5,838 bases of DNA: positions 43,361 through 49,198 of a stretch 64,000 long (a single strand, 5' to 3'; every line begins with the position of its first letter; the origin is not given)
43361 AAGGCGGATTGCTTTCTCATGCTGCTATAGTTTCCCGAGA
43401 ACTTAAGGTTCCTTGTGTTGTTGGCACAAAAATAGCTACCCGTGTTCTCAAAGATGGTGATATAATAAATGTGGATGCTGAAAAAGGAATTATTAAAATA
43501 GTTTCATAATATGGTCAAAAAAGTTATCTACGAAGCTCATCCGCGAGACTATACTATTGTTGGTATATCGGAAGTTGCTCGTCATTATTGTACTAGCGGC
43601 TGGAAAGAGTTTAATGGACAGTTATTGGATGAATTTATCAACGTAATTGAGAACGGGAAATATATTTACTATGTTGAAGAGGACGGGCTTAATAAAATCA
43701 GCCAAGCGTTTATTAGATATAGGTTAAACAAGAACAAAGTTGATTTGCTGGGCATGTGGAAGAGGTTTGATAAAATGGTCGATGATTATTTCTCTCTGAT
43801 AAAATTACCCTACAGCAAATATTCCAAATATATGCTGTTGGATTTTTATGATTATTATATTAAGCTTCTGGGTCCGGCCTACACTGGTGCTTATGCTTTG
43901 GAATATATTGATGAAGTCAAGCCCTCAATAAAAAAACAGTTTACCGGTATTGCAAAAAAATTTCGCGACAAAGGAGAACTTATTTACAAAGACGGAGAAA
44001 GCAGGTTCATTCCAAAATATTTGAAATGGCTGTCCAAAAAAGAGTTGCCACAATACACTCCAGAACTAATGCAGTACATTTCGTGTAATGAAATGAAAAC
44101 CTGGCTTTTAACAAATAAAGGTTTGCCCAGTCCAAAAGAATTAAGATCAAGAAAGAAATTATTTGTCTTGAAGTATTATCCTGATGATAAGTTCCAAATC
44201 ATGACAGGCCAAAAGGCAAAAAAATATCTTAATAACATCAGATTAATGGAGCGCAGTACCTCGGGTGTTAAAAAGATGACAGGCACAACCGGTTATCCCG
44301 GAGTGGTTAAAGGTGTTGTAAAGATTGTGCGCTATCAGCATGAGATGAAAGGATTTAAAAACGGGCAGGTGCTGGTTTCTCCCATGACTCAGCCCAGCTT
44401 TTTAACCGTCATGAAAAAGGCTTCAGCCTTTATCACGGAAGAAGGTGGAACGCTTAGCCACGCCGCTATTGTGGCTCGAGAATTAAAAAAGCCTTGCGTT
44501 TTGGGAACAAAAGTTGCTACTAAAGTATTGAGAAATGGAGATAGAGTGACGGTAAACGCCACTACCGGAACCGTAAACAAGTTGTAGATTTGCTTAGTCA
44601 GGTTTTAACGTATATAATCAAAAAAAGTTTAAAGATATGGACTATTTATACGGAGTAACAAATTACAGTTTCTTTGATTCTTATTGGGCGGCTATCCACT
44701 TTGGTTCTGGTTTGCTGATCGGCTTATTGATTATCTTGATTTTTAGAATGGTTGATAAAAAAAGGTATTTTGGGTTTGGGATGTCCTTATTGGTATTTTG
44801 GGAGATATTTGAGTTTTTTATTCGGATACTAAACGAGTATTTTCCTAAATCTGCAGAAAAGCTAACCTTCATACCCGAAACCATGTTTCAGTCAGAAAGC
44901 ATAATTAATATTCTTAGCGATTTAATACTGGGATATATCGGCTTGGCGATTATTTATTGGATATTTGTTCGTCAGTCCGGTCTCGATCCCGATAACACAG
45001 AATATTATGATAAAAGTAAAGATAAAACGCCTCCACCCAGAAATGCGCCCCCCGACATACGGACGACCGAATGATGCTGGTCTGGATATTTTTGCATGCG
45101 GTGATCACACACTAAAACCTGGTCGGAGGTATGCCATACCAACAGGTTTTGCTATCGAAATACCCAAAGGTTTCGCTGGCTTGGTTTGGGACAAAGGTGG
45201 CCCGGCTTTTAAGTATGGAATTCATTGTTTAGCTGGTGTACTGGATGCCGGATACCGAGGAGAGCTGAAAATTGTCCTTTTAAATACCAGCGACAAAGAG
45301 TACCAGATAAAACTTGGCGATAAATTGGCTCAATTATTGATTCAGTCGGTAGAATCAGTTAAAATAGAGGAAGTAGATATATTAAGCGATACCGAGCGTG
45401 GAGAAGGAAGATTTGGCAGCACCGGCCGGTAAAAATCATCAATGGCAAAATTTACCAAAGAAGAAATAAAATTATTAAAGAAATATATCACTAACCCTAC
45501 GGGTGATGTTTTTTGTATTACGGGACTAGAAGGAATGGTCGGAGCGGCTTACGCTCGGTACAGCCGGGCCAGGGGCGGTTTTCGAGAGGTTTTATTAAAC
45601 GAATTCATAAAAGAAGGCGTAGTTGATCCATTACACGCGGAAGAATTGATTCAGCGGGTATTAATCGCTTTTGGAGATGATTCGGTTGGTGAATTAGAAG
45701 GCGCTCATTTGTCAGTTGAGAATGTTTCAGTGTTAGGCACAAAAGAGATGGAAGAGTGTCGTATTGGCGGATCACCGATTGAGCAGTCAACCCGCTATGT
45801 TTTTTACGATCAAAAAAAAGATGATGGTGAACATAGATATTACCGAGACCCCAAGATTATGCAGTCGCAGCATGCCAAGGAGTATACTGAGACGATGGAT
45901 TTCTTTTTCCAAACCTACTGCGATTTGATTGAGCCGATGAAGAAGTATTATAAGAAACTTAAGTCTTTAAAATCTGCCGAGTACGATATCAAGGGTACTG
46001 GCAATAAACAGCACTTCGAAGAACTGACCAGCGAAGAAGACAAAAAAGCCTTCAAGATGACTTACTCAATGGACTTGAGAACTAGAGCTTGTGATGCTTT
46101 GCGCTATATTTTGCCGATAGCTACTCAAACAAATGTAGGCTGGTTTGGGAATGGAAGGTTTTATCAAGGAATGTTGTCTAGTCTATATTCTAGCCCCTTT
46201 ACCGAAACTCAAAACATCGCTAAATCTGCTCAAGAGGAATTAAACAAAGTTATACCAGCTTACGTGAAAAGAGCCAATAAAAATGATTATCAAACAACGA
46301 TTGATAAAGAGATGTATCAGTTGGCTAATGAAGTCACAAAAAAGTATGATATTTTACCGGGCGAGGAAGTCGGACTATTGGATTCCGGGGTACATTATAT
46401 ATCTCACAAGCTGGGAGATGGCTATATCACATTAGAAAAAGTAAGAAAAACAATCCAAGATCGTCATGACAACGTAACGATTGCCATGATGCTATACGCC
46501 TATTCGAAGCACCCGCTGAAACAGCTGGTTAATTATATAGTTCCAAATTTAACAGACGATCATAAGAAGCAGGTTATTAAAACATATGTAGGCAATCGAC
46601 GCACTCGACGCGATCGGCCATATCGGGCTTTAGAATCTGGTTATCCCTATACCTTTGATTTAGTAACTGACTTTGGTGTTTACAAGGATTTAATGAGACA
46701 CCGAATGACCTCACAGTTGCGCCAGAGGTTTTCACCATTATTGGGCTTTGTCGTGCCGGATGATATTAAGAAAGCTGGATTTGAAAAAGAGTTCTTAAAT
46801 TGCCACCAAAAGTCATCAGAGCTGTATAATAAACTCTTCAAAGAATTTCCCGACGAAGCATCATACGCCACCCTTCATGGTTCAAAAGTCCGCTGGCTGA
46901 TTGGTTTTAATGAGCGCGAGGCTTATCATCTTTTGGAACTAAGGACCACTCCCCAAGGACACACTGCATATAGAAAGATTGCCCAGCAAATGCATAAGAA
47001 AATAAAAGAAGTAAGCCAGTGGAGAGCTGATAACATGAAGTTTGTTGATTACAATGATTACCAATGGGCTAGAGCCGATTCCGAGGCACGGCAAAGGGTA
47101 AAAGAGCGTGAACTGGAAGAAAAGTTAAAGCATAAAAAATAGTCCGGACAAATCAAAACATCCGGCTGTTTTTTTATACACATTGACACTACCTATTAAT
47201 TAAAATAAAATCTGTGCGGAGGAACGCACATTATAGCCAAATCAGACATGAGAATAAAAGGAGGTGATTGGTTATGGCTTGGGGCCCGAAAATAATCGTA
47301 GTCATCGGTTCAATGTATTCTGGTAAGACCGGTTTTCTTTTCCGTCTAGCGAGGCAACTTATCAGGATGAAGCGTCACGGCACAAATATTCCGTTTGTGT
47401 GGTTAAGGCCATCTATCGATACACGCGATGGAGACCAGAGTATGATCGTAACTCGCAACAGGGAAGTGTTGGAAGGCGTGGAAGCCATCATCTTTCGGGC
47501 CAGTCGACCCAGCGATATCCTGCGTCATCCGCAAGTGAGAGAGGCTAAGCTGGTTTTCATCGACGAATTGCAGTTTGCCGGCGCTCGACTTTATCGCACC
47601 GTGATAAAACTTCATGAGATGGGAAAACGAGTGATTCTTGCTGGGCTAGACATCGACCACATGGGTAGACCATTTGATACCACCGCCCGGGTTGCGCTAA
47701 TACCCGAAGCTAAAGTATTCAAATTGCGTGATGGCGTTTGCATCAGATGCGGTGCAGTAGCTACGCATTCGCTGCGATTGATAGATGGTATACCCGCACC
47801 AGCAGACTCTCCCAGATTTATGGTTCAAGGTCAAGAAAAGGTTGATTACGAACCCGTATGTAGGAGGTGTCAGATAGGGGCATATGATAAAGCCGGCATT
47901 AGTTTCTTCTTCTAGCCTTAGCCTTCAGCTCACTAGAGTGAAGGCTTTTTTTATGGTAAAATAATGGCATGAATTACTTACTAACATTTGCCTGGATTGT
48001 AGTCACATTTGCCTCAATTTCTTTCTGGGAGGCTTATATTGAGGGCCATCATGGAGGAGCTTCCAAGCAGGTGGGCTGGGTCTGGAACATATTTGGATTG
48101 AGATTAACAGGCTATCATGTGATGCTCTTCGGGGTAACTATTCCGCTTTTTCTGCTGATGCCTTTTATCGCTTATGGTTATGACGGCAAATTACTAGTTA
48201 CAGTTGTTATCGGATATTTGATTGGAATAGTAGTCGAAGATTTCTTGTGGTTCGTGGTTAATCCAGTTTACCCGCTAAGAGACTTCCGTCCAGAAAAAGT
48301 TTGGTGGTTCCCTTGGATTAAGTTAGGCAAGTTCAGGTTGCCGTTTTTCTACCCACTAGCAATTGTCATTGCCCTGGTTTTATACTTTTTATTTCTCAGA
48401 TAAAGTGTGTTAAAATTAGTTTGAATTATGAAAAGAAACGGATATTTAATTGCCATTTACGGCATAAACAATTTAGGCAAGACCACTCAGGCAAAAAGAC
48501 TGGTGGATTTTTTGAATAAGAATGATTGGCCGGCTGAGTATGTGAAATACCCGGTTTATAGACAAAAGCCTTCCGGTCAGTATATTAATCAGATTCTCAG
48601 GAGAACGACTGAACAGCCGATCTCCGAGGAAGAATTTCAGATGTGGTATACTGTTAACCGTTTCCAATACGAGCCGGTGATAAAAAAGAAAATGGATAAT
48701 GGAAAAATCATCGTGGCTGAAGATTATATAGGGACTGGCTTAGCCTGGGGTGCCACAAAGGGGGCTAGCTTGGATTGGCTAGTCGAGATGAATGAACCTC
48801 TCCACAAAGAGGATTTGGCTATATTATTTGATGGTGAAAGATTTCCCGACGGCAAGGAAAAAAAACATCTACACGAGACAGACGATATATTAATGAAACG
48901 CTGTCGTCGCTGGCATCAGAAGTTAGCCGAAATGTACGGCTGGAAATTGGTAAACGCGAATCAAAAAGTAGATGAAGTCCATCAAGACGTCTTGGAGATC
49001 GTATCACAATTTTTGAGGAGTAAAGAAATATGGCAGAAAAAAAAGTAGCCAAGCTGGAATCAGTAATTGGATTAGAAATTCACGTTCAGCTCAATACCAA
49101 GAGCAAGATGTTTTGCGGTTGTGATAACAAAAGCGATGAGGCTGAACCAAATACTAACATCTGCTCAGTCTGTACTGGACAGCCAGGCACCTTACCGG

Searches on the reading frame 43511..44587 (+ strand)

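Call 35: search_protein_families(library=pfam, proteins=[window:43511-44587:+], max_evalue=0.0001)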
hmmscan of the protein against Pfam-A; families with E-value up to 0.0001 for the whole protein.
window:43511-44587:+ (358 aa): 1 family
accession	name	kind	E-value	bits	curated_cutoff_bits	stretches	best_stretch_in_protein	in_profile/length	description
PF00391.29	PEP-utilizers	-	2e-25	88.6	23.1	1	282-353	1-72/72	PEP-utilising enzyme, mobile domain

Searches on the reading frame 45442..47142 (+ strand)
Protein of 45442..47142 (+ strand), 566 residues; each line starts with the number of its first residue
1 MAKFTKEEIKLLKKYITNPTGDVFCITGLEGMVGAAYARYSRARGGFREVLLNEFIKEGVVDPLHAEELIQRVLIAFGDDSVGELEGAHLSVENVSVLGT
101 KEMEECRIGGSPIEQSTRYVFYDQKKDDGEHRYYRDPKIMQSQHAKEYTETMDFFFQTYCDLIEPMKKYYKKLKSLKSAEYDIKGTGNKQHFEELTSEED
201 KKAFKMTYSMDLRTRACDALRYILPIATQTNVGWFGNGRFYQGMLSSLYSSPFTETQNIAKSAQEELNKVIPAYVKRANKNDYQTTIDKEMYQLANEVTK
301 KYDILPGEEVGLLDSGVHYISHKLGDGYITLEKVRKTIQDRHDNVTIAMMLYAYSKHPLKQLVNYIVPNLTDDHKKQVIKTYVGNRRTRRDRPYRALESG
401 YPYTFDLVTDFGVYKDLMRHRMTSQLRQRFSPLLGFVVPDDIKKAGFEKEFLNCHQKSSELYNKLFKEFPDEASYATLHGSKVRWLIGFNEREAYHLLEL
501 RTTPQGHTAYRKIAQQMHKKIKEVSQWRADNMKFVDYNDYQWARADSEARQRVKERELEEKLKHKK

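Call 35: search_protein_families(library=pfam, proteins=[window:45442-47142:+], max_evalue=0.0001)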
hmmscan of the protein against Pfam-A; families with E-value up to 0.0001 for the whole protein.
window:45442-47142:+ (566 aa): 1 family
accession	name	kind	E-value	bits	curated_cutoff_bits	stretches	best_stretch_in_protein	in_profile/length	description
PF02511.20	Thy1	-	4.2e-37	128.2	24.8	2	64-272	36-190/191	Thymidylate synthase complementing protein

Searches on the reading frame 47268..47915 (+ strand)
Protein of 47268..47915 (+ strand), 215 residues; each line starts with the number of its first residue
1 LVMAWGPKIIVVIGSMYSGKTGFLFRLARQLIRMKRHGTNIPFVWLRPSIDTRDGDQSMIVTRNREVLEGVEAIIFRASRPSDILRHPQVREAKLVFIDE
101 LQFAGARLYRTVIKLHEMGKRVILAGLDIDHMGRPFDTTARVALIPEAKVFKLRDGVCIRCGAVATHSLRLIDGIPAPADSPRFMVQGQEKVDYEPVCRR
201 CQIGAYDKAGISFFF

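Call 64: search_protein_families(library=pfam, proteins=[window:47268-47915:+], max_evalue=0.001)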
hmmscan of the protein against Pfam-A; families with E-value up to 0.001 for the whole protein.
window:47268-47915:+ (215 aa): 1 family
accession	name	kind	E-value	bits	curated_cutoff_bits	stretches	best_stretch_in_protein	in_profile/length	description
PF00265.24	TK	-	1.1e-22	81.1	20.6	1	8-201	2-175/176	Thymidine kinase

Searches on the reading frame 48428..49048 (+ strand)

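Call 64: search_protein_families(library=pfam, proteins=[window:48428-49048:+], max_evalue=0.001)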
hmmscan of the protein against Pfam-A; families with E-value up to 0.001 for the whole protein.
window:48428-49048:+ (206 aa): 1 family
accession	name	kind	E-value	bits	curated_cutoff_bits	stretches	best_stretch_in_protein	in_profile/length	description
PF02223.23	Thymidylate_kin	-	3.5e-16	59.9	27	1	12-188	3-185/185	Thymidylate kinase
